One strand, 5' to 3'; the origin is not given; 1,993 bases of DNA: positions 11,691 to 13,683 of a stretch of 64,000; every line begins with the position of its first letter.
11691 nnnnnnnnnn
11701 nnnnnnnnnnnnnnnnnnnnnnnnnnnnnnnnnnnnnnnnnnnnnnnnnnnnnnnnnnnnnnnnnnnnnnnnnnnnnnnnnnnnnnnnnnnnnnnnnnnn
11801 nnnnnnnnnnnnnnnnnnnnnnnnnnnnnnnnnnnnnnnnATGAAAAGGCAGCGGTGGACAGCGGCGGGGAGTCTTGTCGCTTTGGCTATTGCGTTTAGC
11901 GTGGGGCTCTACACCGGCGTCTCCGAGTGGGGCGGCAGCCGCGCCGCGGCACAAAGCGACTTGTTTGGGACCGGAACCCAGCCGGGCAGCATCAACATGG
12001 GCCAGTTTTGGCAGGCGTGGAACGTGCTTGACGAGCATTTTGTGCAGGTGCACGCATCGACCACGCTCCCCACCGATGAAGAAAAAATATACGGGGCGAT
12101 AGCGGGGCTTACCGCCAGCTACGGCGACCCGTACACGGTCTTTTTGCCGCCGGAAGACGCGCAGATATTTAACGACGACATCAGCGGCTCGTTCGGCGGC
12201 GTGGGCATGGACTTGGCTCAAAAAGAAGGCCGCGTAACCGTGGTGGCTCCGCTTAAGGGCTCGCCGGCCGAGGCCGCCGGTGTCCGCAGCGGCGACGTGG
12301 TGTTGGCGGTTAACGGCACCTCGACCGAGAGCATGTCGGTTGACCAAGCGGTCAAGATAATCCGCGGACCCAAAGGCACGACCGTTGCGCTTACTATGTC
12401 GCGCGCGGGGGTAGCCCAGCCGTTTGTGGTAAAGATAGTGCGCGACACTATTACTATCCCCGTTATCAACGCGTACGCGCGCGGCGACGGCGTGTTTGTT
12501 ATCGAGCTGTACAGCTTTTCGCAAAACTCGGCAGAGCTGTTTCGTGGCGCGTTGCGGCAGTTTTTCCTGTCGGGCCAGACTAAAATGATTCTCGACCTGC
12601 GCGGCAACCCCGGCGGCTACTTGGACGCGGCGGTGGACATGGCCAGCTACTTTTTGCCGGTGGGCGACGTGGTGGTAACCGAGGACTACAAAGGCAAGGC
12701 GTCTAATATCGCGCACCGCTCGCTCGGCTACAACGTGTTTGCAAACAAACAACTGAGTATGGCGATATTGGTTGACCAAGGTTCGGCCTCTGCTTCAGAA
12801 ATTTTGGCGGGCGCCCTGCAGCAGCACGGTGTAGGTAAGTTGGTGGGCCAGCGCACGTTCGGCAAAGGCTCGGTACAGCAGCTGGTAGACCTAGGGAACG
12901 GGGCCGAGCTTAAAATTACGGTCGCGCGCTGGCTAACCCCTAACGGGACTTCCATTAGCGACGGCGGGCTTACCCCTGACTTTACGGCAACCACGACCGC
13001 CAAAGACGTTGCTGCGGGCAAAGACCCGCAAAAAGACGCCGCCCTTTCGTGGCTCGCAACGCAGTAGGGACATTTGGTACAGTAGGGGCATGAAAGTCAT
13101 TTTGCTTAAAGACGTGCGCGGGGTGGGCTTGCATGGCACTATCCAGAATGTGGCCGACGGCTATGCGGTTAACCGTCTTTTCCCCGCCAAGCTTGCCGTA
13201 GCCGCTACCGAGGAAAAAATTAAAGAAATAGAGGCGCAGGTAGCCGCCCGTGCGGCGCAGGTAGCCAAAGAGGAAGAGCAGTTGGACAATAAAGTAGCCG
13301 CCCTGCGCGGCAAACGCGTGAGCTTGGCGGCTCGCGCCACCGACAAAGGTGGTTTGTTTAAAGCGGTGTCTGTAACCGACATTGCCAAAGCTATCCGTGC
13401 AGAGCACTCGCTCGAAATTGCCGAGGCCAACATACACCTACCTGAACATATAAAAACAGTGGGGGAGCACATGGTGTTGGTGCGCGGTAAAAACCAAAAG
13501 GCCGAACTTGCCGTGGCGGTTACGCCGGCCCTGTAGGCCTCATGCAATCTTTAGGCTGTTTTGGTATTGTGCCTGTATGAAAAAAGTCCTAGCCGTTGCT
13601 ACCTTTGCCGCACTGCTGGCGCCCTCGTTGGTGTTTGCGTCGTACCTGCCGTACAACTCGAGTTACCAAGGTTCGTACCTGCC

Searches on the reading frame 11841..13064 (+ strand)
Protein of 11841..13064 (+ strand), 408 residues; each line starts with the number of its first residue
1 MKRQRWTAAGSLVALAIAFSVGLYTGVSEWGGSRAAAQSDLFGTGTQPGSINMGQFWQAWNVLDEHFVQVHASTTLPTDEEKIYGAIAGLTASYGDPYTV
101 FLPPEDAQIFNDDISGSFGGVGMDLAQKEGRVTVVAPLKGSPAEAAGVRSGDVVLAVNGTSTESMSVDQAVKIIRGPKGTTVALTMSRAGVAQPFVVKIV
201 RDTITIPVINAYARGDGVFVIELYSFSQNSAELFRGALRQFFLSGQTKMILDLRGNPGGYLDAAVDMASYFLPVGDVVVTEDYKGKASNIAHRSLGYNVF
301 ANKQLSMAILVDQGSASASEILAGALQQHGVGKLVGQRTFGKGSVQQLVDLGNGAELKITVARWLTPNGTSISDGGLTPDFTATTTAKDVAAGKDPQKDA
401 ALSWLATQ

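Call 8: search_protein_families(library=pfam, proteins=[window:11841-13064:+], max_evalue=0.01)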
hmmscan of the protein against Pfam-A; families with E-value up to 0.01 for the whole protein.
window:11841-13064:+ (408 aa): 5 families
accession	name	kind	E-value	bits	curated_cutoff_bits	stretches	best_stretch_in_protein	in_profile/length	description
PF03572.23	Peptidase_S41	-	2.6e-46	157.7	24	1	220-381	4-163/165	Peptidase family S41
PF17820.7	PDZ_6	-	7.8e-14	51.6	27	1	134-185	2-51/54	PDZ domain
PF00595.29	PDZ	-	3.7e-13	50.1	23.2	1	119-185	10-79/81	PDZ domain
PF13180.12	PDZ_2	-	5.6e-09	36.6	27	1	120-198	2-79/80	PDZ domain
PF14685.13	PDZ_Tricorn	-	0.0083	16.5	25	0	138-190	28-80/88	Tricorn protease PDZ domain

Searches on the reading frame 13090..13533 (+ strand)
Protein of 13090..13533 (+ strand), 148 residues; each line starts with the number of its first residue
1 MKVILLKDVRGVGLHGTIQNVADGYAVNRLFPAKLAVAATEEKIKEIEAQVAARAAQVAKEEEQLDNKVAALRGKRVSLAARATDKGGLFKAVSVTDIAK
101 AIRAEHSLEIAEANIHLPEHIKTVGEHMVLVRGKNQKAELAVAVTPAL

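Call 8: search_protein_families(library=pfam, proteins=[window:13090-13533:+], max_evalue=0.01)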
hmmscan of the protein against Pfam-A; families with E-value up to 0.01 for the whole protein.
window:13090-13533:+ (148 aa): 3 families
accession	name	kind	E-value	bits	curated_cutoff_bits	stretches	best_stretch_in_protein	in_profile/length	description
PF01281.25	Ribosomal_L9_N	-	1.2e-17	63.6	20.7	1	1-47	1-47/47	Ribosomal protein L9, N-terminal domain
PF03948.19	Ribosomal_L9_C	-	4e-13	50.1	23.2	1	70-145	8-85/86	Ribosomal protein L9, C-terminal domain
PF05262.16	Borrelia_P83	-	0.0043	16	33.6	1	43-86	202-245/489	Borrelia P83/100 protein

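Call 27: find_related_loci(query=A3, collection=metagenome_contigs, flank=3000)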
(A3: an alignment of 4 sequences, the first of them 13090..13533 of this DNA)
Query A3 (148 aa) in metagenome_contigs; peptide patterns used: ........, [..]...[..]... (x = any residue, [..] = any of these).
600 stretches matched a pattern (row limit reached: there are more); 547 encode a relative of the query (tblastn E <= 1e-3); the best 80 are kept; 80 distinct loci.
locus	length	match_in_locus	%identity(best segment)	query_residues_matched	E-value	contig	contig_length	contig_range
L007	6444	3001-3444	70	1-148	2e-61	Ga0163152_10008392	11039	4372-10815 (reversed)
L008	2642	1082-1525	64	1-148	1e-59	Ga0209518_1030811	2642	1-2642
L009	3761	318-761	68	1-146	5e-59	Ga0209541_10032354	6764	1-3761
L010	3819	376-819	68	1-146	5e-59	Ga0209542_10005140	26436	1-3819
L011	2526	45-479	68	1-145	6e-59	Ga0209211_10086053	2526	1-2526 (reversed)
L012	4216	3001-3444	69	1-146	2e-58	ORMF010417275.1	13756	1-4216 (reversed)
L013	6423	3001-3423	68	1-141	3e-57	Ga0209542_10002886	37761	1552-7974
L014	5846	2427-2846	69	1-140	1e-56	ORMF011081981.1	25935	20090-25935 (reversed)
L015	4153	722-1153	63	1-144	2e-55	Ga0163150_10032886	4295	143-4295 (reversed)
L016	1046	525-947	66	1-141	2e-58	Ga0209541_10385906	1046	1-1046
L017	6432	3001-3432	67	1-144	2e-54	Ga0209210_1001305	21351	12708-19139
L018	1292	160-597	60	1-146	2e-56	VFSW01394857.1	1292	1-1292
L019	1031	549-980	62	1-144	1e-54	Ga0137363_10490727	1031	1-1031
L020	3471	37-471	61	1-145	1e-51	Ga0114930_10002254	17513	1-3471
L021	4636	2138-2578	59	1-147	7e-51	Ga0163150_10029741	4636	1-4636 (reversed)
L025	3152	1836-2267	54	1-144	4e-44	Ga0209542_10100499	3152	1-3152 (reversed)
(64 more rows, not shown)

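Call 40: search_protein_families(library=ncbifam, proteins=[L007:3491-3799:+, L025:2298-2690:+], max_evalue=10)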
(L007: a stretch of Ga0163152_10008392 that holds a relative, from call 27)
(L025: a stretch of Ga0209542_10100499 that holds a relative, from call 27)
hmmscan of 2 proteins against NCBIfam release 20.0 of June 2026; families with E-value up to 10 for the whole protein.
L007:3491-3799:+ (103 aa): 1 family
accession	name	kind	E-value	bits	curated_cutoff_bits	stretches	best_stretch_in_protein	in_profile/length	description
NF058558.2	AmldFbnFapC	equivalog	0.16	11.6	195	1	1-37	1-30/321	amyloid-like fimbrin subunit FapC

L025:2298-2690:+ (131 aa): 0 families

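Call 41: search_protein_families(library=pfam, proteins=[L007:3491-3799:+, L025:2298-2690:+], max_evalue=10)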
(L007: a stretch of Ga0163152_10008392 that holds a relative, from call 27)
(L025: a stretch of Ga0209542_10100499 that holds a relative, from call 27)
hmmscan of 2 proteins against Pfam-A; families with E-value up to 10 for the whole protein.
L007:3491-3799:+ (103 aa): 1 family
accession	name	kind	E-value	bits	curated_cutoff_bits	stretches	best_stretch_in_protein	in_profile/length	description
PF08139.17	LPAM_1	-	0.4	11.6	20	1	1-16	1-16/18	Prokaryotic membrane lipoprotein lipid attachment site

L025:2298-2690:+ (131 aa): 0 families

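Call 56: search_protein_families(library=phrogs, proteins=[L007:3491-3799:+, L025:2298-2690:+], max_evalue=1)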
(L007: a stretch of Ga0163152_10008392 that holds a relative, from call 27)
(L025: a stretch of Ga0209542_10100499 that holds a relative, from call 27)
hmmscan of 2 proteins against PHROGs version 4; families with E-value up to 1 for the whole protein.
L007:3491-3799:+ (103 aa): 0 families

L025:2298-2690:+ (131 aa): 0 families

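Call 57: find_homologous_proteins(query=L025:2298-2690:+, max_evalue=1)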
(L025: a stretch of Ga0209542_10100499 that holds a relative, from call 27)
Query L025:2298-2690:+: 150 candidates shared short words with the query, none scored E <= 1.
